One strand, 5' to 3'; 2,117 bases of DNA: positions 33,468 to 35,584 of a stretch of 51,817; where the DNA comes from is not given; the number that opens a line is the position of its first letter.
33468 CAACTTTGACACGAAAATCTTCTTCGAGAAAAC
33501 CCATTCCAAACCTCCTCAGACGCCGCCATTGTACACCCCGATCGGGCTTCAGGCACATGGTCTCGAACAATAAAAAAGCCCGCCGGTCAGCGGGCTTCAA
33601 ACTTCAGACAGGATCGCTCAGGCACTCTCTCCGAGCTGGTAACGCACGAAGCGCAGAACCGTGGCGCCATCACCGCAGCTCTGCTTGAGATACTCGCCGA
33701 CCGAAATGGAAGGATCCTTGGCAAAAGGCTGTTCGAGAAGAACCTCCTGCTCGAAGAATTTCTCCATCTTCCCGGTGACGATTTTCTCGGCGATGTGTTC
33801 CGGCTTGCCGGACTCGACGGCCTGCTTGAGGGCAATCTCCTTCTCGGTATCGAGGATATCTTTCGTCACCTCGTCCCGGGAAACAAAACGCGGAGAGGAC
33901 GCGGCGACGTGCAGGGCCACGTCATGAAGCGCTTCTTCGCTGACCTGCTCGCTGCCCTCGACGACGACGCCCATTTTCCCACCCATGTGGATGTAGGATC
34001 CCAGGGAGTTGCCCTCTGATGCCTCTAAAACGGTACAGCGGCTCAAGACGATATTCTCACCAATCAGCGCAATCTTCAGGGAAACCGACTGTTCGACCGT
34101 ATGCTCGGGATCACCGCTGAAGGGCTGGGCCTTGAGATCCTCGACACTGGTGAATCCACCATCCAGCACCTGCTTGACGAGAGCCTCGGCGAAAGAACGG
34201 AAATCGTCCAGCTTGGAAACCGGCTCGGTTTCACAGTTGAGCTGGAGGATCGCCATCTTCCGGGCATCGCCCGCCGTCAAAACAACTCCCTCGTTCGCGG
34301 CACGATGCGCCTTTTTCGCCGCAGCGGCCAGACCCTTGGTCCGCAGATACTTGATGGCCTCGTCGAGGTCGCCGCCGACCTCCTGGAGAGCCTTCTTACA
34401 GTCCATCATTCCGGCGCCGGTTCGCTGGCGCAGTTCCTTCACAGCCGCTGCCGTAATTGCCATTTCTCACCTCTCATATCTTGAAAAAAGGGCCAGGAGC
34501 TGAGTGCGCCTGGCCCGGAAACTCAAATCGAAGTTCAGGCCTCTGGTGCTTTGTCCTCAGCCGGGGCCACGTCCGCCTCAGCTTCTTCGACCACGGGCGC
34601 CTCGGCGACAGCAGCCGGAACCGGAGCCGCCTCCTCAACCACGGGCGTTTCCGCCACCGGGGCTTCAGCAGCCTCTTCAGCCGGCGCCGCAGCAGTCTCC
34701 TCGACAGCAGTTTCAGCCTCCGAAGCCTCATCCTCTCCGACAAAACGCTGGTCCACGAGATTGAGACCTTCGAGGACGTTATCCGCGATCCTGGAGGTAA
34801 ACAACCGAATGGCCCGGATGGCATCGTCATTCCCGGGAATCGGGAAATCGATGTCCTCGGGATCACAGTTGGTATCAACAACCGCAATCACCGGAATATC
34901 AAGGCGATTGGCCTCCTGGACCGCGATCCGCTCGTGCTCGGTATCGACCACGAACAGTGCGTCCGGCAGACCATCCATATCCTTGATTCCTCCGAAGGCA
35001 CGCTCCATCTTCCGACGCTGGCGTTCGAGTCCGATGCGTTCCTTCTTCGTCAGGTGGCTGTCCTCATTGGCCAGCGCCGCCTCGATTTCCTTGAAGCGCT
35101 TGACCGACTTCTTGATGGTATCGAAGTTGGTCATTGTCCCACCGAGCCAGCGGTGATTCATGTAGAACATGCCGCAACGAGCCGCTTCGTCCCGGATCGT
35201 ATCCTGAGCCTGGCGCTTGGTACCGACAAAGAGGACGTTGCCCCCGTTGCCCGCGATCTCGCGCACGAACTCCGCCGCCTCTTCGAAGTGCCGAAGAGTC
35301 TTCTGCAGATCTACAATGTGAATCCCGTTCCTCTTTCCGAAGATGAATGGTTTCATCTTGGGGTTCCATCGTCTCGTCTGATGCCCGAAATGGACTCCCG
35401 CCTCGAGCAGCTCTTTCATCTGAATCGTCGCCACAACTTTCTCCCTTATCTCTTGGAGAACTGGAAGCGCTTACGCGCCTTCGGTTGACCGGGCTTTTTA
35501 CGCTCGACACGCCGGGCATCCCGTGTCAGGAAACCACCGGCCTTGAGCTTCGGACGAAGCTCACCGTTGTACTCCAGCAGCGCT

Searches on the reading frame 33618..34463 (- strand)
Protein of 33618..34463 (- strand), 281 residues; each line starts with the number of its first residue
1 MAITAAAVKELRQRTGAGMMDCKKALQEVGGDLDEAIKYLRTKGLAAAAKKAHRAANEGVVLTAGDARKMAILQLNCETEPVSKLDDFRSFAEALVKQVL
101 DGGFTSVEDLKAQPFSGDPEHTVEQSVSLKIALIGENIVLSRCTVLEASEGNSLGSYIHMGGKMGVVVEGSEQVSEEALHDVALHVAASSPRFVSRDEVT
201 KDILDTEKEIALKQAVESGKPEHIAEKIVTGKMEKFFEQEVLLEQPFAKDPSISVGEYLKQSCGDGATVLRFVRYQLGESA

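Call 72: search_protein_families(library=pfam, proteins=[window:33618-34463:-], max_evalue=0.00001)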
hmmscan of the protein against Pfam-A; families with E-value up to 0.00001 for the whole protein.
window:33618-34463:- (281 aa): 1 family
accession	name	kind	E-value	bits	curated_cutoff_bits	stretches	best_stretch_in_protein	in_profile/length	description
PF00889.24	EF_TS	-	1.1e-60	205.2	27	1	71-279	2-204/204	Elongation factor TS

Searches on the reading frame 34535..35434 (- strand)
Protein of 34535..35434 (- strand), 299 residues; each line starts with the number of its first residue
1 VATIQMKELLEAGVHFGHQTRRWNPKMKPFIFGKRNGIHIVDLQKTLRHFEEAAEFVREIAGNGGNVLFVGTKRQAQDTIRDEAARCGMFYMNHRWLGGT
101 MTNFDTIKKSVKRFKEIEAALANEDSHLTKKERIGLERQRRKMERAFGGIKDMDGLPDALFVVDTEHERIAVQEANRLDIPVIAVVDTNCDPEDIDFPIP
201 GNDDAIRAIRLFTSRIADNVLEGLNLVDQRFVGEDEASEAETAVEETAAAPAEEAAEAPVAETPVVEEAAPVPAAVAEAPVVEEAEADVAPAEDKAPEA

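Call 72: search_protein_families(library=pfam, proteins=[window:34535-35434:-], max_evalue=0.00001)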
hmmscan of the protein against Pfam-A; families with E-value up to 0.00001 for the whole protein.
window:34535-35434:- (299 aa): 1 family
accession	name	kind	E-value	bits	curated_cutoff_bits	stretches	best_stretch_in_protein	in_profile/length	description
PF00318.25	Ribosomal_S2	-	6.3e-99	330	26.1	1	9-223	1-216/216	Ribosomal protein S2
